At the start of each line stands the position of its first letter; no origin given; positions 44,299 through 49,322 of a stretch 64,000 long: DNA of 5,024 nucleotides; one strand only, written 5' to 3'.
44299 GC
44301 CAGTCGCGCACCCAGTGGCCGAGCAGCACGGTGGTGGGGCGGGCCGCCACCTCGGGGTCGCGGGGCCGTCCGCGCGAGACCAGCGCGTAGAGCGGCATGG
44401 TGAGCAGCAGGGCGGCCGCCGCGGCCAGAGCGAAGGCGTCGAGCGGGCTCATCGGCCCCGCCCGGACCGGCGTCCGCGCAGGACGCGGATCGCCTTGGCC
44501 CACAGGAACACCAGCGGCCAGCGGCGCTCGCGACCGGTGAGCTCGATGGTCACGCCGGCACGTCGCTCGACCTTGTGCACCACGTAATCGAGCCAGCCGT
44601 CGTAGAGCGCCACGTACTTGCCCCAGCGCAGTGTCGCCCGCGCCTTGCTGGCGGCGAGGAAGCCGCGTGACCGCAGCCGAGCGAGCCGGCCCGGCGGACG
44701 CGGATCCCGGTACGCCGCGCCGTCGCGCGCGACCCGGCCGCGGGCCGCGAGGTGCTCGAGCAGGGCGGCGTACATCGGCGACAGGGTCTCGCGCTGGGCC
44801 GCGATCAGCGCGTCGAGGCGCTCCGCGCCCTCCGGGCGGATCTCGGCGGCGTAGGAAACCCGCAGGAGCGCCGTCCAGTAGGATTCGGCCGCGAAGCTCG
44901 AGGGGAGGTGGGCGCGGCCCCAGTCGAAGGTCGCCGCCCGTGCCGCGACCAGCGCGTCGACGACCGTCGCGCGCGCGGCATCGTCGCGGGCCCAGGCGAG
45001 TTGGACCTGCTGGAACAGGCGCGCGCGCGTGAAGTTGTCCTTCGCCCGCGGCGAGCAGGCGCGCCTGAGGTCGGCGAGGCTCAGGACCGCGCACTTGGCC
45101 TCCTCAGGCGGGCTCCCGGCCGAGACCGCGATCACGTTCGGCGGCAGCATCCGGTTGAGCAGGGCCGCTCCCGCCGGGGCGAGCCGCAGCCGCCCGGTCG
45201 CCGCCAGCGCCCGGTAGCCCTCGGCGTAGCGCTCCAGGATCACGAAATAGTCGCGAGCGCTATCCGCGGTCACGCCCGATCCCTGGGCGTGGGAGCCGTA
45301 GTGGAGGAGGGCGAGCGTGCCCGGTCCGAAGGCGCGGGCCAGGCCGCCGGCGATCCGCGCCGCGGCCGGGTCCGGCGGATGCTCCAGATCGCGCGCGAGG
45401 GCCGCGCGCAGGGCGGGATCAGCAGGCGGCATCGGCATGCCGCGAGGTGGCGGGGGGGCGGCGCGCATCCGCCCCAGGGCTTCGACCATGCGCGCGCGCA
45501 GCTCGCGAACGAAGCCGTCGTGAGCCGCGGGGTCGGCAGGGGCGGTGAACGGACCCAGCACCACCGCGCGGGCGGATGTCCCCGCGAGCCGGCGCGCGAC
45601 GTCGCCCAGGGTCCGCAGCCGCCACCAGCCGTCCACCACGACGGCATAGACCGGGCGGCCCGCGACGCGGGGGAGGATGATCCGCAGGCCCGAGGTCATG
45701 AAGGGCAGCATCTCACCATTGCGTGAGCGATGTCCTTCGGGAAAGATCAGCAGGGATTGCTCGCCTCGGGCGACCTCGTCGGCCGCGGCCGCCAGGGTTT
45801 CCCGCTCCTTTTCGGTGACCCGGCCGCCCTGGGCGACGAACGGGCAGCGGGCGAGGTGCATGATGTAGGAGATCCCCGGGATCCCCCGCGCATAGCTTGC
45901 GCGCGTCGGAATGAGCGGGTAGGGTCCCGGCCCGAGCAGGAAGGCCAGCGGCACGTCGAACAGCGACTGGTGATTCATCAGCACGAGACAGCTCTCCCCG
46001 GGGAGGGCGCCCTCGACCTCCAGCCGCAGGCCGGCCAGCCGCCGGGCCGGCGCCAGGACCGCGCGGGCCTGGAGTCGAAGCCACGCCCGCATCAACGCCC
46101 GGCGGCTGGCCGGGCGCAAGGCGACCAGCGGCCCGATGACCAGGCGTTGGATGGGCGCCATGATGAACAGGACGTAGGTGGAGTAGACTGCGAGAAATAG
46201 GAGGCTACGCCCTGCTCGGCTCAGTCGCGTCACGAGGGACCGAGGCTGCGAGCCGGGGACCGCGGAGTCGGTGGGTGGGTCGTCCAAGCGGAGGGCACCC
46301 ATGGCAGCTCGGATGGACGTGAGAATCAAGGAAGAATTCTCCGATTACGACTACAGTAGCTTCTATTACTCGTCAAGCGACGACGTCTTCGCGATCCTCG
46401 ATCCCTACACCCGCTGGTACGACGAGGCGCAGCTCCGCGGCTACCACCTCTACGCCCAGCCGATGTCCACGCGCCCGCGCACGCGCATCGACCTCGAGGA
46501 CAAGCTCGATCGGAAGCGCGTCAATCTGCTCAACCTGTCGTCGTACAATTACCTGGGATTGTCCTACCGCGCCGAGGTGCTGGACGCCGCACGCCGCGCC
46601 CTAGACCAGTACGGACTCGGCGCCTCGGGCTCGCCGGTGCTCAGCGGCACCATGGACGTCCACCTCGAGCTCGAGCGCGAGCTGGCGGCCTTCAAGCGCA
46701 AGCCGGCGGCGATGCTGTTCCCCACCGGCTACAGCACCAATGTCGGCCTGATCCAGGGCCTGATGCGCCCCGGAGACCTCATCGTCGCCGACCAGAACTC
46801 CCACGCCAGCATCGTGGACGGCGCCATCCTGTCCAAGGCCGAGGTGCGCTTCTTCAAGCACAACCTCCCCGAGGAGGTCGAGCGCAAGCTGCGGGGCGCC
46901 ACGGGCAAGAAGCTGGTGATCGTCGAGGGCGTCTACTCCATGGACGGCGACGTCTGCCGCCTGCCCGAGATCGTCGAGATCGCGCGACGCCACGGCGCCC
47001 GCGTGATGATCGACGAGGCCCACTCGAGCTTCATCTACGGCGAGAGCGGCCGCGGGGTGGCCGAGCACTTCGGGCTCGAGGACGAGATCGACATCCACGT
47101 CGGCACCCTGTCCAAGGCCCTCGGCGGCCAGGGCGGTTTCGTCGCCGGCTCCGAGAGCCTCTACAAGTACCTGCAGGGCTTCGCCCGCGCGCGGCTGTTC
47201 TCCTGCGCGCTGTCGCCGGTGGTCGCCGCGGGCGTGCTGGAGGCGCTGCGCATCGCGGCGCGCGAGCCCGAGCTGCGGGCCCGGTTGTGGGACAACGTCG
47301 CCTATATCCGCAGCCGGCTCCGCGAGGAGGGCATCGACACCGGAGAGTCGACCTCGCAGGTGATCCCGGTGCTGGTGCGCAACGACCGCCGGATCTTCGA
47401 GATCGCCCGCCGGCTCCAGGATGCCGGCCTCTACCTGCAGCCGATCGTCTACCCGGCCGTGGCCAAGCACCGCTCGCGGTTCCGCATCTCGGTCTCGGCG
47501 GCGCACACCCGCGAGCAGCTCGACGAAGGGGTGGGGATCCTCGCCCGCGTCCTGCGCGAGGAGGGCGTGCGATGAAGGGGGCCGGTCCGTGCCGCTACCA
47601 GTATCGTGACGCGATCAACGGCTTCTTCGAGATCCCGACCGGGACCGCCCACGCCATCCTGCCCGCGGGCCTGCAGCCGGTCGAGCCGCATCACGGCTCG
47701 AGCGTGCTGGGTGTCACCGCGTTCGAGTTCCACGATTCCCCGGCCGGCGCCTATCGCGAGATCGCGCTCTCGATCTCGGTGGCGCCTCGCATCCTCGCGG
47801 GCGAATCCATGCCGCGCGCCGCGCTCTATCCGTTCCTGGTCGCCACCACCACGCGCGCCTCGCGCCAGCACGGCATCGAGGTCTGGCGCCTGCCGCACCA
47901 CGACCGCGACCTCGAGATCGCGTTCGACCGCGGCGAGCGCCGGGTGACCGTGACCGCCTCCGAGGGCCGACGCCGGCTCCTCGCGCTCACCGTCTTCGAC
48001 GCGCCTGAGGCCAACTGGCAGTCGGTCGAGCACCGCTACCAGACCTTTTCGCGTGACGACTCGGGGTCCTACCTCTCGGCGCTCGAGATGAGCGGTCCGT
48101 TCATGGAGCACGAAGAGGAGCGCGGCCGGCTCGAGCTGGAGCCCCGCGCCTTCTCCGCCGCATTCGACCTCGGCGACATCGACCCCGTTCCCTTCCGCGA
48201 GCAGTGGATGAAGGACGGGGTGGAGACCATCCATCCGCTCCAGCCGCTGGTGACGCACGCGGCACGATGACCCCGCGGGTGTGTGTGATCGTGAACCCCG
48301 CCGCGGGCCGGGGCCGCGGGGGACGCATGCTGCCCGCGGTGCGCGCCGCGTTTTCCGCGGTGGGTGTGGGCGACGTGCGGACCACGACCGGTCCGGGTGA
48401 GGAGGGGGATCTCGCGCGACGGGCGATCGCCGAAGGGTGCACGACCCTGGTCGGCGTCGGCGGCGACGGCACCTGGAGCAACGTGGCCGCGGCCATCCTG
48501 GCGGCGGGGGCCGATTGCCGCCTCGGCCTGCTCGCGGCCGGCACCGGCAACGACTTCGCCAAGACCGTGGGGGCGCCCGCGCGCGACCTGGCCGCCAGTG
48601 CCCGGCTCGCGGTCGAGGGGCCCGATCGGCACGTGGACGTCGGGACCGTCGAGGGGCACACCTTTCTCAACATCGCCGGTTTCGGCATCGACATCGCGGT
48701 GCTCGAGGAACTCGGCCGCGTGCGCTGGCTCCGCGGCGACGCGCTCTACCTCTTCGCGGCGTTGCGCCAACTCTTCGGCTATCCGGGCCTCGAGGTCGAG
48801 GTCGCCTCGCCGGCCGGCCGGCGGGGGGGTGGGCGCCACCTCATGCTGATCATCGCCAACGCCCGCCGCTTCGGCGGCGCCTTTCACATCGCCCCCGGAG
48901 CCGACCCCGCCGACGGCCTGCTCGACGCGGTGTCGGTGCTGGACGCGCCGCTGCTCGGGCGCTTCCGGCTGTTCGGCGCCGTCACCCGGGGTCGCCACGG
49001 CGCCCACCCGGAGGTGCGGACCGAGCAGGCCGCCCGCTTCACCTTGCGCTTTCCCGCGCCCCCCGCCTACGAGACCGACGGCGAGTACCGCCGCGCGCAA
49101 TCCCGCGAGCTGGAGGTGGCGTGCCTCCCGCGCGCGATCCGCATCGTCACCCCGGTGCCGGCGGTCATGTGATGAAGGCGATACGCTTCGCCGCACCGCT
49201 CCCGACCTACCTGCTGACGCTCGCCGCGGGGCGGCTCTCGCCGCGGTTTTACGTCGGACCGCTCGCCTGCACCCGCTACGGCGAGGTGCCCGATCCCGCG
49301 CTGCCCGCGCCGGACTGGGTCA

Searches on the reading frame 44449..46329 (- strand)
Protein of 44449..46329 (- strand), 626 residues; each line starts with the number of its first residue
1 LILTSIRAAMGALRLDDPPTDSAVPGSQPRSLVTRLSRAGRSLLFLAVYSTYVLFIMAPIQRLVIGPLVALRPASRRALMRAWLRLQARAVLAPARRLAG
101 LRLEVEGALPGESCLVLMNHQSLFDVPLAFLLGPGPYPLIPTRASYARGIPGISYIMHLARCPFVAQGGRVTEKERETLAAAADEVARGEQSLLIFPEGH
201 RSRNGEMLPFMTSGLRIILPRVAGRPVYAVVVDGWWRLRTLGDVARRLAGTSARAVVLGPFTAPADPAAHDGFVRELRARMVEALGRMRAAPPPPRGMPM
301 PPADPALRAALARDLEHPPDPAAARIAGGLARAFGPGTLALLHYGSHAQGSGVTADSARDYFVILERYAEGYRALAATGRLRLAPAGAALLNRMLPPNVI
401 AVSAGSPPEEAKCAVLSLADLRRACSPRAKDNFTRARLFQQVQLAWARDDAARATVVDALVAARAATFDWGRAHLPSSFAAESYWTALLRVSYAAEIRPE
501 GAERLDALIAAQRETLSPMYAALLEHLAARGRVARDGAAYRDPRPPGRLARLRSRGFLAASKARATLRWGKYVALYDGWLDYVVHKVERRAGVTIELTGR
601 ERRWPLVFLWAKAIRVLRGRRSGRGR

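Call 10: search_protein_families(library=pfam, proteins=[window:44449-46329:-], max_evalue=0.001)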
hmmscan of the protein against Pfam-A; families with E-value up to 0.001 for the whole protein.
window:44449-46329:- (626 aa): 1 family
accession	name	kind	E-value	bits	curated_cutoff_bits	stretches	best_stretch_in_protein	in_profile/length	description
PF01553.26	Acyltransferase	-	5.4e-13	49.3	23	1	108-231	9-130/132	Acyltransferase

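Call 18: search_protein_families(library=ncbifam, proteins=[window:44449-46161:-], max_evalue=0.001)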
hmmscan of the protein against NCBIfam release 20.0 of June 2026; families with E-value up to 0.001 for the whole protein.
window:44449-46161:- (570 aa): 3 families
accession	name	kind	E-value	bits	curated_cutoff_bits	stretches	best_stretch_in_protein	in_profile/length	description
TIGR00530.1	AGP_acyltrn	subfamily_domain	1e-06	28.5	102.95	1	56-160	16-115/130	1-acylglycerol-3-phosphate O-acyltransferase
NF052553.1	LyOrLpactfOlsABRUA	equivalog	4.9e-05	22.6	300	1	39-157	47-159/263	lyso-ornithine lipid O-acyltransferase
NF052552.1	LyOrLpactfOlsARHOCB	equivalog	0.00026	20.1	300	1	24-156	54-178/271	lyso-ornithine lipid O-acyltransferase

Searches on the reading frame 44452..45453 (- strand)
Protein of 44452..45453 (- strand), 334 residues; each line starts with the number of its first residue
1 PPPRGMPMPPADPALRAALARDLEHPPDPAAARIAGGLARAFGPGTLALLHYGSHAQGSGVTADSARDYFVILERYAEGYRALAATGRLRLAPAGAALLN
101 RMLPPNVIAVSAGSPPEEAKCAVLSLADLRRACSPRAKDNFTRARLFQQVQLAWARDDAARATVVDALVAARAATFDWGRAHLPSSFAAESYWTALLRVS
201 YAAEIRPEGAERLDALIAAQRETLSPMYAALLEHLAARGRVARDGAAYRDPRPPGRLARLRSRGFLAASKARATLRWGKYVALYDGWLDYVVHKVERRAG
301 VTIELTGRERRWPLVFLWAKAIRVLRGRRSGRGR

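Call 44: search_solved_structures(query=window:44452-45453:-, max_evalue=10, show_alignments=2)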
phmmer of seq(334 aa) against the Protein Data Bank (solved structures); distinct sequences matched with E-value up to 10: 3.
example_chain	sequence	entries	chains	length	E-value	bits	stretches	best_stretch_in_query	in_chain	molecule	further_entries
9hqi_A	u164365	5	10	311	0.092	15.4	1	104-154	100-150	(+)-T-muurolol synthase ((2E,6E)-farnesyl diphosphate cyclizing)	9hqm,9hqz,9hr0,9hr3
9hqd_A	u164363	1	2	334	0.1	15.2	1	104-154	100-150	(+)-T-muurolol synthase ((2E,6E)-farnesyl diphosphate cyclizing)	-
2x1p_A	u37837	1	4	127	0.32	13.6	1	18-64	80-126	GELSOLIN NANOBODY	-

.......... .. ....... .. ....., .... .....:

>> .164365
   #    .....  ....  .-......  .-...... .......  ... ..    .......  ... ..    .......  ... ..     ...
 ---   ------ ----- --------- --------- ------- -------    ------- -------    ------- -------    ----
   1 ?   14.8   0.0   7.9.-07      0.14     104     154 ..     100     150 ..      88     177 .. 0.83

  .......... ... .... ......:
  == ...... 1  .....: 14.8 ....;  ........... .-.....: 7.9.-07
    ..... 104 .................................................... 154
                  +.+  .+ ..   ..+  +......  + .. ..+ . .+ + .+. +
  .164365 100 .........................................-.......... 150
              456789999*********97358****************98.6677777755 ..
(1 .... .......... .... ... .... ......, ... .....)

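Call 45: search_protein_families(library=pfam, proteins=[window:44452-45453:-], max_evalue=10)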
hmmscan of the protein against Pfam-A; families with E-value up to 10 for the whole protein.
seq(334 aa): 1 family
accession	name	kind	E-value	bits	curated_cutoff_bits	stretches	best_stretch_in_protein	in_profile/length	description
PF09106.17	SelB-wing_2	-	0.35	11.4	22.3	1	225-246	32-53/57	Elongation factor SelB, winged helix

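Call 46: find_homologous_proteins(query=window:44452-45453:-, max_evalue=0.00001)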
Query window:44452-45453:- (334 aa): 315 proteins with E <= 0.00001 among 8000 candidates; the best 120 are listed.
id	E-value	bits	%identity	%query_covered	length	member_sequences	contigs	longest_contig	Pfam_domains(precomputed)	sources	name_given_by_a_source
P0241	2.5e-117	410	61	98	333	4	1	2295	-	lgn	-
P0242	5.0e-117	409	63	96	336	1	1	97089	-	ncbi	-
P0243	6.8e-117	409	62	95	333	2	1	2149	-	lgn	-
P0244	4.3e-116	406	60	94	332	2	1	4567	-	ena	-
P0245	2.2e-114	400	58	98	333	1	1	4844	-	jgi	jgi:hypothetical protein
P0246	3.1e-113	397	59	97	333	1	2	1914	-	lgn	-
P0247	5.9e-112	392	59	94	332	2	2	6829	-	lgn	-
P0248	6.2e-112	392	58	95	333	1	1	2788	-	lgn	-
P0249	6.9e-112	392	61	94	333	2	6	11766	-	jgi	jgi:hypothetical protein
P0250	1.3e-111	391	57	97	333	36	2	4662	-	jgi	-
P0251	1.4e-111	391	57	97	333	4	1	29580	-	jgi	jgi:hypothetical protein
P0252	4.1e-111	390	60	96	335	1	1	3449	-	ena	-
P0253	6.2e-111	389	60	98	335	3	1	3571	-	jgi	jgi:hypothetical protein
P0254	1.3e-110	388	60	96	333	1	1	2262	-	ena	-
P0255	2.0e-110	387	60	97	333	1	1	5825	-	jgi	jgi:hypothetical protein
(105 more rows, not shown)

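Call 53: predict_structure(alignment_id=A1)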
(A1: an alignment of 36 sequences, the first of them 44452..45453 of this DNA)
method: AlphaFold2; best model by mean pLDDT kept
length: 334 residues; sequences in the alignment: 36
mean_pLDDT: 90.0   pTM: 0.88
mean pLDDT of the five models: 90.0, 89.8, 88.9, 88.7, 88.3
residues with pLDDT >= 90: 233; 70-90: 82; 50-70: 14; < 50: 5
segments of 3 or more residues with pLDDT < 50: 1-3
pLDDT, mean of each block of 10 residues (from residue 1): 61 97 87 96 98 91 89 98 92 94 92 89 97 93 93 98 97 95 97 95 76 92 97 98 98 96 94 89 79 83 88 78 71 49
secondary structure, 60 per line:
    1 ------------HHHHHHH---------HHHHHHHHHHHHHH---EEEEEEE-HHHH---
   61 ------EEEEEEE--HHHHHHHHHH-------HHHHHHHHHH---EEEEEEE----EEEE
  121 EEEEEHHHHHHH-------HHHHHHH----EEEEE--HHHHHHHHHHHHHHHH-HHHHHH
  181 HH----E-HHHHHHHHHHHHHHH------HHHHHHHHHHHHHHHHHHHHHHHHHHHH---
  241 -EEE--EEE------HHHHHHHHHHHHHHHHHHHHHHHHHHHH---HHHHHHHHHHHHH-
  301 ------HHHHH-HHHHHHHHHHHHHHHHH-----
elements in order: H13-19 H29-42 E46-52 H54-57 E67-73 H76-85 H93-102 E106-112 E117-125 H126-132 H140-146 E151-155 H158-173 H175-182 H189-203 H210-237 E242-244 E247-249 H256-283 H287-299 H307-311 H313-329

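Call 55: fold_search(model_id=the predicted structure, library=pdb)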
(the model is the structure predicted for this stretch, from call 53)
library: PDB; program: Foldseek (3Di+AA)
matches with E <= 10: 377; with E <= 0.001: 5
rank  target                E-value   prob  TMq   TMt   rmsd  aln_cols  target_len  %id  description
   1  7ecd                  5.0e-06  1.00  0.53  0.63   4.6       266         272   11  Crystal structure of Tam41 from Firmicutes bacterium, complex with CTP-Mg (released 2022-01-19)
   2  6ig2_C                8.1e-06  1.00  0.49  0.57   6.5       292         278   10  Structure of mitochondrial CDP-DAG synthase Tam41 complexed with CTP, delta 74, F240A (released 2019-07-10)
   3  6ig4_A                2.6e-05  1.00  0.50  0.58   6.6       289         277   11  Structure of mitochondrial CDP-DAG synthase Tam41, delta 74 (released 2019-07-10)
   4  6ig4_B                8.2e-05  1.00  0.49  0.59   6.3       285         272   11  Structure of mitochondrial CDP-DAG synthase Tam41, delta 74 (released 2019-07-10)
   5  6ig2_A                2.4e-04  1.00  0.50  0.59   6.6       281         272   12  Structure of mitochondrial CDP-DAG synthase Tam41 complexed with CTP, delta 74, F240A (released 2019-07-10)
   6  4at7_A                2.4e-03  0.72  0.22  0.22  16.7       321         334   16  Crystal structure of the NF90-NF45 dimerisation domain complex (released 2012-08-01)
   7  4at7_B                5.1e-03  0.66  0.22  0.22  16.4       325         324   12  Crystal structure of the NF90-NF45 dimerisation domain complex (released 2012-08-01)
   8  1kan_A                5.4e-03  0.87  0.22  0.28  12.8       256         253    9  MOLECULAR STRUCTURE OF KANAMYCIN NUCLEOTIDYLTRANSFERASE DETERMINED TO 3.0-ANGSTROMS RESOLUTION (released 1994-08-31)
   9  4at8_D                5.7e-03  0.51  0.20  0.20  16.8       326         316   12  Crystal structure of the NF90-NF45 dimerisation domain complex with ATP (released 2012-08-01)
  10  4ebk_A                6.1e-03  0.82  0.23  0.28  15.5       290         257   13  Crystal structure of aminoglycoside 4'-O-adenylyltransferase ANT(4')-IIb, tobramycin-bound (released 2012-04-04)
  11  6un8_A                6.4e-03  0.90  0.24  0.30  14.7       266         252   10  Wild type ANT bound to neomycin (released 2020-05-06)
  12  6p01_A                7.5e-03  0.90  0.24  0.30  14.7       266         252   11  Apo structure of the E52D mutant of ANT-4 (released 2020-01-29)
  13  4at8_C                7.9e-03  0.51  0.21  0.21  17.3       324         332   15  Crystal structure of the NF90-NF45 dimerisation domain complex with ATP (released 2012-08-01)
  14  6nmk_B                8.8e-03  0.80  0.23  0.29  18.4       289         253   11  Binary complex structure of the T130K mutant of ANT-4'' with Neomycin (released 2020-01-15)
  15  4at8_A                8.8e-03  0.57  0.20  0.20  16.9       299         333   17  Crystal structure of the NF90-NF45 dimerisation domain complex with ATP (released 2012-08-01)
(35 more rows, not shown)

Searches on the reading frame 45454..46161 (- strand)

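Call 59: search_protein_families(library=ncbifam, proteins=[window:45454-46161:-], max_evalue=0.001)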
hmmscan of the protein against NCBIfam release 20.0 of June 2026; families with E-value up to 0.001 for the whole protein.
window:45454-46161:- (236 aa): 5 families
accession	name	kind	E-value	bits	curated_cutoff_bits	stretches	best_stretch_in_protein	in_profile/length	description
TIGR00530.1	AGP_acyltrn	subfamily_domain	1.5e-07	31.2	102.95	1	56-161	16-116/130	1-acylglycerol-3-phosphate O-acyltransferase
NF052553.1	LyOrLpactfOlsABRUA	equivalog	8.3e-06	25.1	300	1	39-158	47-160/263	lyso-ornithine lipid O-acyltransferase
NF052552.1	LyOrLpactfOlsARHOCB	equivalog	4.5e-05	22.6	300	1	24-156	54-178/271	lyso-ornithine lipid O-acyltransferase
NF006386.0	PRK08633.1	equivalog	0.00033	18.5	1221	1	46-180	428-555/1147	acyl-[ACP]--phospholipid O-acyltransferase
NF011593.0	PRK15018.1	equivalog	0.0006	19.6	501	1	94-176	101-179/245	1-acylglycerol-3-phosphate O-acyltransferase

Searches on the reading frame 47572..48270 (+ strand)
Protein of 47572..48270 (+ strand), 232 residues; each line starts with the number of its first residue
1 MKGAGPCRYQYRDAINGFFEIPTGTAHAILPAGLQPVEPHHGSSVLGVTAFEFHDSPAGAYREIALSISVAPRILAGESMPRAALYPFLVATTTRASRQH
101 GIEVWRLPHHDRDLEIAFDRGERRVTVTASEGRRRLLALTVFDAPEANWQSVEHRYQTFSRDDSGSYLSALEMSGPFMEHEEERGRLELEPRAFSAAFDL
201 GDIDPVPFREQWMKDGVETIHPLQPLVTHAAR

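Call 18: search_protein_families(library=ncbifam, proteins=[window:47572-48270:+], max_evalue=0.001)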
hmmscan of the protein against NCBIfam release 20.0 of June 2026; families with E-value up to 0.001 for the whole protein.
window:47572-48270:+ (232 aa): 0 families

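Call 45: search_protein_families(library=pfam, proteins=[window:47572-48270:+], max_evalue=10)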
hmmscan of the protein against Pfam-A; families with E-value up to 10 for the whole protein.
window:47572-48270:+ (232 aa): 1 family
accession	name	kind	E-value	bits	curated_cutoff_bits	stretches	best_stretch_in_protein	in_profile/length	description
PF06314.16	ADC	-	1.7e-05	24.9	29.8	1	11-141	20-139/238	Acetoacetate decarboxylase (ADC)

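Call 93: search_solved_structures(query=window:47572-48270:+, max_evalue=1)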
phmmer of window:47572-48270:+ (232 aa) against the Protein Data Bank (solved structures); distinct sequences matched with E-value up to 1: 6.
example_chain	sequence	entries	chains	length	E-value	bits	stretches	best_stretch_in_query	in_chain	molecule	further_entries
6uqy_A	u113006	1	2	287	0.36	13.8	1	32-88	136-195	ChoE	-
6ur1_A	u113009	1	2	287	0.36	13.8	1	32-88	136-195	ChoE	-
6uqv_A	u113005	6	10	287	0.36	13.8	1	32-88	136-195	ChoE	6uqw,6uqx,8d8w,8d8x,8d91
6uqz_A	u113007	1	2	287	0.36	13.8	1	32-88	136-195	ChoE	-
6ur0_A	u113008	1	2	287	0.36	13.8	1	32-88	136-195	ChoE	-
8d8y_A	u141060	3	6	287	0.38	13.7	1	32-88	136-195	ChoE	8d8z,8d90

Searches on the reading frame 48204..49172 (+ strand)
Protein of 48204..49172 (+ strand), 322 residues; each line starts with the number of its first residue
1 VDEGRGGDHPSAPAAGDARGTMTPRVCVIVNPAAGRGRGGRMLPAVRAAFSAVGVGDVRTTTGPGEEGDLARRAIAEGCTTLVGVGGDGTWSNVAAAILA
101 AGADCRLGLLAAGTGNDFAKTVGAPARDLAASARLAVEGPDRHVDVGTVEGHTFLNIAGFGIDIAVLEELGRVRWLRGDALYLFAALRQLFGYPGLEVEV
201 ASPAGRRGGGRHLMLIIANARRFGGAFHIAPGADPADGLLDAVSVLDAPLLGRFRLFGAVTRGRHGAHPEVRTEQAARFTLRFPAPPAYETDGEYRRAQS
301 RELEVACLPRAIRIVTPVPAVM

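Call 10: search_protein_families(library=pfam, proteins=[window:48204-49172:+], max_evalue=0.001)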
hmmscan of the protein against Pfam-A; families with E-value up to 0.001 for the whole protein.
window:48204-49172:+ (322 aa): 2 families
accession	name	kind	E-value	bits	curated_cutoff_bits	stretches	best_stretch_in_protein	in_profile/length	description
PF00781.29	DAGK_cat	-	9.7e-25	87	23.6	1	25-149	1-125/125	Diacylglycerol kinase catalytic domain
PF19279.4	YegS_C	-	1.2e-23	84.1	27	1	159-315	4-157/158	YegS C-terminal NAD kinase beta sandwich-like domain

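Call 18: search_protein_families(library=ncbifam, proteins=[window:48267-49172:+], max_evalue=0.001)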
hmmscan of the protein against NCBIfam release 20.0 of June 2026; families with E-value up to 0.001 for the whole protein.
window:48267-49172:+ (301 aa): 11 families
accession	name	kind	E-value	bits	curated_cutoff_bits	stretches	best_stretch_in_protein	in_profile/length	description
TIGR00147.1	TIGR00147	subfamily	1.6e-38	132.4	118.65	1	5-296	4-295/296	YegS/Rv2252/BmrU family lipid kinase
NF009604.0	PRK13057.1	equivalog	2.4e-36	125.3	274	1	2-298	8-297/302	lipid kinase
NF008882.0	PRK11914.1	equivalog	8.3e-34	117.1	302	1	3-297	9-304/306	diacylglycerol kinase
NF009602.0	PRK13054.1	equivalog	5e-32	111.2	284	1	36-297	35-294/301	lipid kinase YegS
NF002033.0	PRK00861.1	subfamily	2.4e-28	98.7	293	1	2-298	11-307/328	putative lipid kinase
NF009874.0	PRK13337.1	equivalog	1.3e-27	96.5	385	1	3-296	3-294/305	diacylglycerol kinase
TIGR03702.1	lip_kinase_YegS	equivalog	9.7e-27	93.8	387.45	1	36-297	31-290/295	lipid kinase YegS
NF009603.0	PRK13055.1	subfamily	2.8e-22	79.1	342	1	3-261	3-265/335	diacylglycerol kinase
NF009605.0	PRK13059.1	equivalog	1.1e-18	67.2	313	1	45-295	44-291/295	putative lipid kinase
NF009025.0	PRK12361.1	equivalog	2.1e-16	59.2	505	1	4-297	243-541/546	hypothetical protein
NF040993.1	MamU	equivalog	6.7e-14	52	400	1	49-199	51-200/296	lipid kinase MamU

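Call 92: search_solved_structures(query=window:48267-49172:+, max_evalue=0.00001)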
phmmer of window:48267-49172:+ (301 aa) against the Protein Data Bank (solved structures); distinct sequences matched with E-value up to 0.00001: 7.
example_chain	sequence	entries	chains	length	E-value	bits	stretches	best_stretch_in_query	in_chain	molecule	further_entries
2qv7_A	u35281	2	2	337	4.6e-18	68.9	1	3-275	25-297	Diacylglycerol Kinase DgkB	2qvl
2p1r_A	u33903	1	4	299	9.3e-17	64.6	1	38-296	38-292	Lipid kinase yegS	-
2jgr_A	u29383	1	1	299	5.4e-16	62.1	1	37-296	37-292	YEGS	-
2bon_A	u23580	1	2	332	7.7e-16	61.6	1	37-296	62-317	LIPID KINASE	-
4wrr_A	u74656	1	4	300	1.7e-11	47.3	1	4-224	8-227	putative diacylglycerol kinase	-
3s40_A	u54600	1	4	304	1.8e-11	47.2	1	4-224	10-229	diacylglycerol kinase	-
3t5p_A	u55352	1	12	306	1.8e-11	47.2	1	4-224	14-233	BmrU protein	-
